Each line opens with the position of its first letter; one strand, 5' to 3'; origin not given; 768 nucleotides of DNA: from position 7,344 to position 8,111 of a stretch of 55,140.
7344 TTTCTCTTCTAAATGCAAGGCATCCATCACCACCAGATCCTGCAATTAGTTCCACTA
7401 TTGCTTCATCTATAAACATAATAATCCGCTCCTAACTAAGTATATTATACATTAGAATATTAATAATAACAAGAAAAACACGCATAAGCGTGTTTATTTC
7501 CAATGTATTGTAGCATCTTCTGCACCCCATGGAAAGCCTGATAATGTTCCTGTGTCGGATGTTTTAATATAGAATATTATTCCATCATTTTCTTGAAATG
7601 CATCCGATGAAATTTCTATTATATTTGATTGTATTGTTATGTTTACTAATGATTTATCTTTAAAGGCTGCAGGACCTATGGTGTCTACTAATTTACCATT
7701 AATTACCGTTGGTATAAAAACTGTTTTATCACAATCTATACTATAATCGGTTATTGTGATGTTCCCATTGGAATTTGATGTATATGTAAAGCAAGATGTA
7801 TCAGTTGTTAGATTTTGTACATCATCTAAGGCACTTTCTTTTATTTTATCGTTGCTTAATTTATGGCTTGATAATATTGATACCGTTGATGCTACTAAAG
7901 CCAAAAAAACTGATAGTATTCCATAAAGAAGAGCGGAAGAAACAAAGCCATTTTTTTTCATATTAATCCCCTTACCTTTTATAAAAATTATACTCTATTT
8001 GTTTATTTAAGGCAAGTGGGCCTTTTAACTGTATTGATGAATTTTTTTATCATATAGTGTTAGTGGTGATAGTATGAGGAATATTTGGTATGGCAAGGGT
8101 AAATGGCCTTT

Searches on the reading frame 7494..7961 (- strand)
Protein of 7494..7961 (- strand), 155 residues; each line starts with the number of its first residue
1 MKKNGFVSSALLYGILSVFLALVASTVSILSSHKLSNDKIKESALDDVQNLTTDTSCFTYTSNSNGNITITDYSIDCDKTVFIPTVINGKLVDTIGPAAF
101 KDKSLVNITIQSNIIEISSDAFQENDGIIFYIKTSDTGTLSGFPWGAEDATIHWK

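Call 5: search_protein_families(library=pfam, proteins=[window:7494-7961:-], max_evalue=0.01)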
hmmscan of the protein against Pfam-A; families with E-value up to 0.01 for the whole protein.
window:7494-7961:- (155 aa): 1 family
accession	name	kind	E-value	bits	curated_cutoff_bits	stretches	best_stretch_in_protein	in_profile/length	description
PF13306.12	LRR_5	-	0.00015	22.1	27.7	1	92-125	22-56/127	BspA type Leucine rich repeat region (6 copies)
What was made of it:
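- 7494..7961 (-): 155-aa protein with a pilin-like but non-canonical N-terminus (KKNG|FVSSA, no Glu5) and a BspA-type LRR. Whether it belongs to the system is uncertain. LRR_5 below threshold (call 5).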

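Call 6: search_protein_families(library=ncbifam, proteins=[window:7494-7961:-], max_evalue=0.01)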
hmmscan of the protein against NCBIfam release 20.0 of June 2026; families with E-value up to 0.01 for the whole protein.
window:7494-7961:- (155 aa): 1 family
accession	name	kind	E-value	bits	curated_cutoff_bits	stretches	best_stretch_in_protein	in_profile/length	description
NF047961.1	adhesin_HupY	equivalog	0.00096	17.3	1250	1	86-127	282-323/978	leucine-rich repeat adhesin HupY/LrrG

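Call 90: search_protein_families(library=ncbifam, proteins=[window:7494-7961:-], max_evalue=0.001)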
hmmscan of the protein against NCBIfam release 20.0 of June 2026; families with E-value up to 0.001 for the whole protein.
window:7494-7961:- (155 aa): 1 family
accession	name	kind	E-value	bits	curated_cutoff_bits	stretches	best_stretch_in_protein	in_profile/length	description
NF047961.1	adhesin_HupY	equivalog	0.00096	17.3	1250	0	86-127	282-323/978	leucine-rich repeat adhesin HupY/LrrG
